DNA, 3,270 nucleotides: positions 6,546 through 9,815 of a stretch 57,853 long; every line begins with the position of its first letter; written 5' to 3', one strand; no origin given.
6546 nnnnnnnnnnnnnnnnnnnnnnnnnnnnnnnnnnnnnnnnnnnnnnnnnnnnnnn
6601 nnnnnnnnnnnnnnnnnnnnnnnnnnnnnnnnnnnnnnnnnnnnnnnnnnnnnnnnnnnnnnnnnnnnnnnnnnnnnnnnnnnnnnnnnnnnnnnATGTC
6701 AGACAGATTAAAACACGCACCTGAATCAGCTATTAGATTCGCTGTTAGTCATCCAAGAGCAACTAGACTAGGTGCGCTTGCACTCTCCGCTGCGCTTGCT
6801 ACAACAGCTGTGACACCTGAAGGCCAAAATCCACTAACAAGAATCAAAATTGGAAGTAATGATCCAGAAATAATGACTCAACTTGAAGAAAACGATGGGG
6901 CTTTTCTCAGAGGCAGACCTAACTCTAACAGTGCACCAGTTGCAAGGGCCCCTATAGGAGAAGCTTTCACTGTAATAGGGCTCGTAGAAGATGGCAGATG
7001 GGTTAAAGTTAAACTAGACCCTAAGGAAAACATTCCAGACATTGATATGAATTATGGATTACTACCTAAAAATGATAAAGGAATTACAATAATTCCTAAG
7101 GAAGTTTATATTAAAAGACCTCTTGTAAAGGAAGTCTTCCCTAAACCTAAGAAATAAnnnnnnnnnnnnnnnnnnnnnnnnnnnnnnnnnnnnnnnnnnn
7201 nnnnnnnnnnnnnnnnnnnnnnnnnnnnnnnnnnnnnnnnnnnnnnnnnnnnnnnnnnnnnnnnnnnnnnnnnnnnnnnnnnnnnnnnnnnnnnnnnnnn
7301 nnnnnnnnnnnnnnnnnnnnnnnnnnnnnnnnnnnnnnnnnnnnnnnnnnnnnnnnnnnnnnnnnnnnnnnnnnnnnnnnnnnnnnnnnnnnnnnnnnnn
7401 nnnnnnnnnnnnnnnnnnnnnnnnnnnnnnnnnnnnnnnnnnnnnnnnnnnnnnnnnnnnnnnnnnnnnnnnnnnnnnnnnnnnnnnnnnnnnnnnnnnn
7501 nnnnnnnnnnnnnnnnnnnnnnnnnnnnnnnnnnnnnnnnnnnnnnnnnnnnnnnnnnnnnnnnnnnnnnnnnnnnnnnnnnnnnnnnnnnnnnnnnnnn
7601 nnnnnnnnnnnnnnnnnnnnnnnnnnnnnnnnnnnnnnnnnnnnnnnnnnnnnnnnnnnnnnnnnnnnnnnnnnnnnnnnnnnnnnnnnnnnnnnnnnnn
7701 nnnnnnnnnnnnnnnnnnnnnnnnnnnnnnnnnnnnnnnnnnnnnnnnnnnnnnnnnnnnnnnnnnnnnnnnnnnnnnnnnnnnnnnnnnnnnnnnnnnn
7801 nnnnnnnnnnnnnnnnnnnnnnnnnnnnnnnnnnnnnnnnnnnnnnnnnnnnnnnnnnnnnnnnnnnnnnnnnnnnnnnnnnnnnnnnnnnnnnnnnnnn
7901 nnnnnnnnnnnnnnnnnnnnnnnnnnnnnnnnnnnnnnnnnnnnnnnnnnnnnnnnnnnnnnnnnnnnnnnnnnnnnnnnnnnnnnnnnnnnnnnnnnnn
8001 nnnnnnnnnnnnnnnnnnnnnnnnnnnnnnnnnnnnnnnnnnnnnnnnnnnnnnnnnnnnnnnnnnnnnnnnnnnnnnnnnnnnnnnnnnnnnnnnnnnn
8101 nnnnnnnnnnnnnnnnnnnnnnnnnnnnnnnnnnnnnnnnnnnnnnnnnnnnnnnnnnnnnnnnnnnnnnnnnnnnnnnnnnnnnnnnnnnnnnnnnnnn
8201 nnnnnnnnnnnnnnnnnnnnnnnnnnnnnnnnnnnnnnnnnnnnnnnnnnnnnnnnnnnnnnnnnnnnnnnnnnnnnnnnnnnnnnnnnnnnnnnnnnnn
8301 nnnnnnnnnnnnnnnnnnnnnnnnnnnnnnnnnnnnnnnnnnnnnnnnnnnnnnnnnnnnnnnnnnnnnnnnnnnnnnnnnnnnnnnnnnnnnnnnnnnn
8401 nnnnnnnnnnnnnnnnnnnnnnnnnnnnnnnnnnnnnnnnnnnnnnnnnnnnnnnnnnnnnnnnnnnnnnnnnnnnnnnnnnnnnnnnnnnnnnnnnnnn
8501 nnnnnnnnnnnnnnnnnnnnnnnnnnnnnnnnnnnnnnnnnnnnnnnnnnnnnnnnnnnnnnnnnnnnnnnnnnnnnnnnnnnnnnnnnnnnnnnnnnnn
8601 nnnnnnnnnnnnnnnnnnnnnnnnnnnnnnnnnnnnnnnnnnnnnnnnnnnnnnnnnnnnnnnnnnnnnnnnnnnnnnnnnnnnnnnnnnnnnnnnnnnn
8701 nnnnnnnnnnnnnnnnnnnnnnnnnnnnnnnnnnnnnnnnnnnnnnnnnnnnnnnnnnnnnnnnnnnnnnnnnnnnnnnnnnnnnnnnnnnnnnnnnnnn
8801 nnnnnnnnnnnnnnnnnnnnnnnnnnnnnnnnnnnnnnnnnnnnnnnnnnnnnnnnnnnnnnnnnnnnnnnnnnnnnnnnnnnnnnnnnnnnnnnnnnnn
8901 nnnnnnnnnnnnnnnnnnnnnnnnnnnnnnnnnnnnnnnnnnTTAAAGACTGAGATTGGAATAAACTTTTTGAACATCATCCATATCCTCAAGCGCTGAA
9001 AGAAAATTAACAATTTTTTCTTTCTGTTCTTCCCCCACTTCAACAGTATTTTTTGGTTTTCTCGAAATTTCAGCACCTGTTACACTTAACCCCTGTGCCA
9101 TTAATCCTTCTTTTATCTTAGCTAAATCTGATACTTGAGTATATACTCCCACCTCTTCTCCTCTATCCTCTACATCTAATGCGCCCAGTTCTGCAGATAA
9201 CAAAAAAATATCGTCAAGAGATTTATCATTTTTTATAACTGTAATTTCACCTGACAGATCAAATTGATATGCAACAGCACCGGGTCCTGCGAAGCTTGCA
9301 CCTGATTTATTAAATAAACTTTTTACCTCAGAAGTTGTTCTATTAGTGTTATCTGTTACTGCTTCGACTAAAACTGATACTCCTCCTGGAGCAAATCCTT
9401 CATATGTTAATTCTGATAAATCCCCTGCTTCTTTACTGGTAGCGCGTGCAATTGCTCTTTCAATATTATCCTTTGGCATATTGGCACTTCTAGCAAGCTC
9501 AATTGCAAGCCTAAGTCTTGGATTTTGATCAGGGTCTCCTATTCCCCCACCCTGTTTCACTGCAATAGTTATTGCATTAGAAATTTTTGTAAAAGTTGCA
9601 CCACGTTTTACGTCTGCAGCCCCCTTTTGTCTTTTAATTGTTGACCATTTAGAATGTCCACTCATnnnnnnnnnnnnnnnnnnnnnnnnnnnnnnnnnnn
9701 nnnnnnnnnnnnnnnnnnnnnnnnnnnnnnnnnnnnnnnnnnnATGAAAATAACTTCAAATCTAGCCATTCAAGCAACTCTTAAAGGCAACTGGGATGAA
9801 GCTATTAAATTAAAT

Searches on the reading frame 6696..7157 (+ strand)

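Call 10: search_protein_families(library=pfam, proteins=[window:6696-7157:+], max_evalue=0.1)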
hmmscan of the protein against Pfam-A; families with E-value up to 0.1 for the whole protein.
window:6696-7157:+ (153 aa): 1 family
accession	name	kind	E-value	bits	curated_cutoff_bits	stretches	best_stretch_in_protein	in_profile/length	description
PF08239.17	SH3_3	-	1.4e-05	25.6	27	1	67-106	1-39/54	Bacterial SH3 domain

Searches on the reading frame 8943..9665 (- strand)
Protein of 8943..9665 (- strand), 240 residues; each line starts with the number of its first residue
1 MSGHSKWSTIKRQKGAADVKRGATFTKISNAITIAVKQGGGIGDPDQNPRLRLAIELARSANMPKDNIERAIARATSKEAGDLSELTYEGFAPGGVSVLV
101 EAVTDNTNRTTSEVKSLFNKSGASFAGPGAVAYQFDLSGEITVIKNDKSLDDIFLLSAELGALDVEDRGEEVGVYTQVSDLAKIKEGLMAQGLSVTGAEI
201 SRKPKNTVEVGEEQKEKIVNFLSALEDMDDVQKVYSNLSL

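Call 11: search_protein_families(library=ncbifam, proteins=[window:8943-9665:-], max_evalue=0.001)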
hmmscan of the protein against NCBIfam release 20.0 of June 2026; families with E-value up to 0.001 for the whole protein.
window:8943-9665:- (240 aa): 3 families
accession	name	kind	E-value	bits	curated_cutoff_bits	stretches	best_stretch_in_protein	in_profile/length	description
NF001030.0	PRK00110.1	equivalog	2.1e-83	279.7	243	1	1-239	1-235/245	YebC/PmpR family DNA-binding transcriptional regulator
TIGR01033.1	TIGR01033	subfamily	5.5e-83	278.4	208.75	1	1-238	1-237/238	YebC/PmpR family DNA-binding transcriptional regulator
NF009044.0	PRK12378.1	subfamily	4.5e-73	245.9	196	1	6-239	4-237/239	YebC/PmpR family DNA-binding transcriptional regulator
